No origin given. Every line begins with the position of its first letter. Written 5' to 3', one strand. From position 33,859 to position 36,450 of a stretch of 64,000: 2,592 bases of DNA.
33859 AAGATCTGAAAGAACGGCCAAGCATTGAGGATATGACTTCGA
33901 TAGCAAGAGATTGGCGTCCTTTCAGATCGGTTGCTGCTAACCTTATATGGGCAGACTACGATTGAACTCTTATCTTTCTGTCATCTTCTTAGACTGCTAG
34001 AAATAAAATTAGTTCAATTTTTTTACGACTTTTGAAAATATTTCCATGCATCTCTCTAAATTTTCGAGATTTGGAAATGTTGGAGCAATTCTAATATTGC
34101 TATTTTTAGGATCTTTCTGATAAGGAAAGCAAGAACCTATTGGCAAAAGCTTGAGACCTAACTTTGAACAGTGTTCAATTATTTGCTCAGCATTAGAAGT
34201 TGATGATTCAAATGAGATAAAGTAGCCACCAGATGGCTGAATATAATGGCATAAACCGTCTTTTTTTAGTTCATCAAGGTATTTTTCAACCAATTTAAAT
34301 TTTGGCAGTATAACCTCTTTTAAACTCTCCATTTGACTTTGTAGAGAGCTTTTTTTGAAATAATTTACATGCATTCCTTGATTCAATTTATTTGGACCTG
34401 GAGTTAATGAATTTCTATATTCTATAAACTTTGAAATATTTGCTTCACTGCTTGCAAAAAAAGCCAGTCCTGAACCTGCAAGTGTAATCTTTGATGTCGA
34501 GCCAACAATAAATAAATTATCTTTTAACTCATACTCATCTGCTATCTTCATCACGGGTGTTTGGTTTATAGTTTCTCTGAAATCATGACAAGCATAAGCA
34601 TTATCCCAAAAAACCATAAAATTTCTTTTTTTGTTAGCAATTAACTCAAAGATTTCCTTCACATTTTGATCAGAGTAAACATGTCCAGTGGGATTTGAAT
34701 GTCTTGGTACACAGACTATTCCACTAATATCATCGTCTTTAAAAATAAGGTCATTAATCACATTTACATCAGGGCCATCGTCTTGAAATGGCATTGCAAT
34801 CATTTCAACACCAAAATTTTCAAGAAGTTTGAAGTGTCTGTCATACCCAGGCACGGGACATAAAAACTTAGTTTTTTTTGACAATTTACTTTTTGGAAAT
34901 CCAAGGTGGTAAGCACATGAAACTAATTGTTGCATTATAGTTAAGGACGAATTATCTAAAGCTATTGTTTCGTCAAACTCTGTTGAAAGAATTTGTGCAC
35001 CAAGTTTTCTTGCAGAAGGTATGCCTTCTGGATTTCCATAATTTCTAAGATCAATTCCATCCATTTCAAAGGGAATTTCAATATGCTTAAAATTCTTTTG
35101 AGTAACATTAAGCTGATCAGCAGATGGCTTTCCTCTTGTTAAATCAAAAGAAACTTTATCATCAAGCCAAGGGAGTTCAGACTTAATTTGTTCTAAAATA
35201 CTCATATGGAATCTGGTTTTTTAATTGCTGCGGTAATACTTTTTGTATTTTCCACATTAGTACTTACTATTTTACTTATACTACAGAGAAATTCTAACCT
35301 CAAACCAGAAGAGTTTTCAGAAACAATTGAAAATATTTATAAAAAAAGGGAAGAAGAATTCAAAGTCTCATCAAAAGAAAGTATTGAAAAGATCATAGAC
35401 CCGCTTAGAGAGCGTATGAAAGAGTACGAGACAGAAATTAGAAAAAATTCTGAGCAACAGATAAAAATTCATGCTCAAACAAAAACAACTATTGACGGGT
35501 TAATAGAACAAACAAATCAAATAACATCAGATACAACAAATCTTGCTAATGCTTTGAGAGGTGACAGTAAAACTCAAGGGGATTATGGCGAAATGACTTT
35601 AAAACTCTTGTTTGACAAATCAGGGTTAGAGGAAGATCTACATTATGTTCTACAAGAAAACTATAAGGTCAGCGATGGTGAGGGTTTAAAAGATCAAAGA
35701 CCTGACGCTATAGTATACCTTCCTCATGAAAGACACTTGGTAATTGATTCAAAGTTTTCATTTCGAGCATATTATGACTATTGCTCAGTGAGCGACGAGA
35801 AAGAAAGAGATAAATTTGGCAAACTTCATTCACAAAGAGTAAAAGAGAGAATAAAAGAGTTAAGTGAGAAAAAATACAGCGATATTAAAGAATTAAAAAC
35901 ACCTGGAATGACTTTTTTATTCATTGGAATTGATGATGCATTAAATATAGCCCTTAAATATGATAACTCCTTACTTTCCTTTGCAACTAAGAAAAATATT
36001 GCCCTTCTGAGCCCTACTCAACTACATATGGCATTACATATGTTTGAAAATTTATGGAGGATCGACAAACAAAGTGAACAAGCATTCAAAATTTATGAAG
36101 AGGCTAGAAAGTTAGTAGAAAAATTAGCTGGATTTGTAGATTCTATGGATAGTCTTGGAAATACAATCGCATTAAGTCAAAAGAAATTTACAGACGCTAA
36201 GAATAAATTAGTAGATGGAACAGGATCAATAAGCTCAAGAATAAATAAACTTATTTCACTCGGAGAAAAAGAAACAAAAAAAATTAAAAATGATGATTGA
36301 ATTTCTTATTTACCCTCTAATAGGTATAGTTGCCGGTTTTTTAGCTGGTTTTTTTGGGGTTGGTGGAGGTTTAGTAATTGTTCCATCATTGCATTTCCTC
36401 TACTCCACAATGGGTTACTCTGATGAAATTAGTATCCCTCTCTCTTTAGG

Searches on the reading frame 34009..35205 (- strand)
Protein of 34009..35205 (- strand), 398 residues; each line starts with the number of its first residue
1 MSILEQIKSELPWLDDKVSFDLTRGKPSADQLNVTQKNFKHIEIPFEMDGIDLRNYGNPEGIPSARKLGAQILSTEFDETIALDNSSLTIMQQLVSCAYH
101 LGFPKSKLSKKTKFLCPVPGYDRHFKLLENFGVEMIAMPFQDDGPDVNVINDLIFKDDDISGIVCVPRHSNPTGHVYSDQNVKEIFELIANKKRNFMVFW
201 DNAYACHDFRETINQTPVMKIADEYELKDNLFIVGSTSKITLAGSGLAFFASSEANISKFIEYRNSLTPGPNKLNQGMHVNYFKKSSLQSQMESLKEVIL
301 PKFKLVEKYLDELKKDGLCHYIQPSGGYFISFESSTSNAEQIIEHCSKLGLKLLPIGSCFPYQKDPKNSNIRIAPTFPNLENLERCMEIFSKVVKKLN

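Call 97: search_protein_families(library=pfam, proteins=[window:34009-35205:-], max_evalue=0.00001)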
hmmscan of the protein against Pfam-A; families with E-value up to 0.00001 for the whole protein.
window:34009-35205:- (398 aa): 2 families
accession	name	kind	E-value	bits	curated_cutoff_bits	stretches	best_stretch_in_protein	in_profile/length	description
PF12897.13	Asp_aminotransf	-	1.8e-99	333.8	27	1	18-395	25-410/421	Aspartate amino-transferase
PF00155.27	Aminotran_1_2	-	3e-14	53.4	19.7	1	21-331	5-308/361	Aminotransferase class I and II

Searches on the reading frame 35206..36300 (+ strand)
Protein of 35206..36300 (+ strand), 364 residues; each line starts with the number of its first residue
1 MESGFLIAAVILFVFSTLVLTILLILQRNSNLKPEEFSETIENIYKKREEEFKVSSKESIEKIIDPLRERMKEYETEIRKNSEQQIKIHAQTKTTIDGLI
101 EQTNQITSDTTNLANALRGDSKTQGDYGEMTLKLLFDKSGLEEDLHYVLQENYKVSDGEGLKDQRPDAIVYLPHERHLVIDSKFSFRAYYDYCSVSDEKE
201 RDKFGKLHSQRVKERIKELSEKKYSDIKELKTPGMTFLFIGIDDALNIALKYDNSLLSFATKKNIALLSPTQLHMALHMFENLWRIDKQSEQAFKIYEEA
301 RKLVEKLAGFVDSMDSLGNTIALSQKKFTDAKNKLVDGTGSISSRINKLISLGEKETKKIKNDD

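Call 97: search_protein_families(library=pfam, proteins=[window:35206-36300:+], max_evalue=0.00001)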
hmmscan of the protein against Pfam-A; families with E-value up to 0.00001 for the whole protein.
window:35206-36300:+ (364 aa): 1 family
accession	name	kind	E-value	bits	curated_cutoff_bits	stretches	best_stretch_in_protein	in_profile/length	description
PF02646.22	RmuC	-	9.8e-76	255.1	26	1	58-358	1-290/291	RmuC family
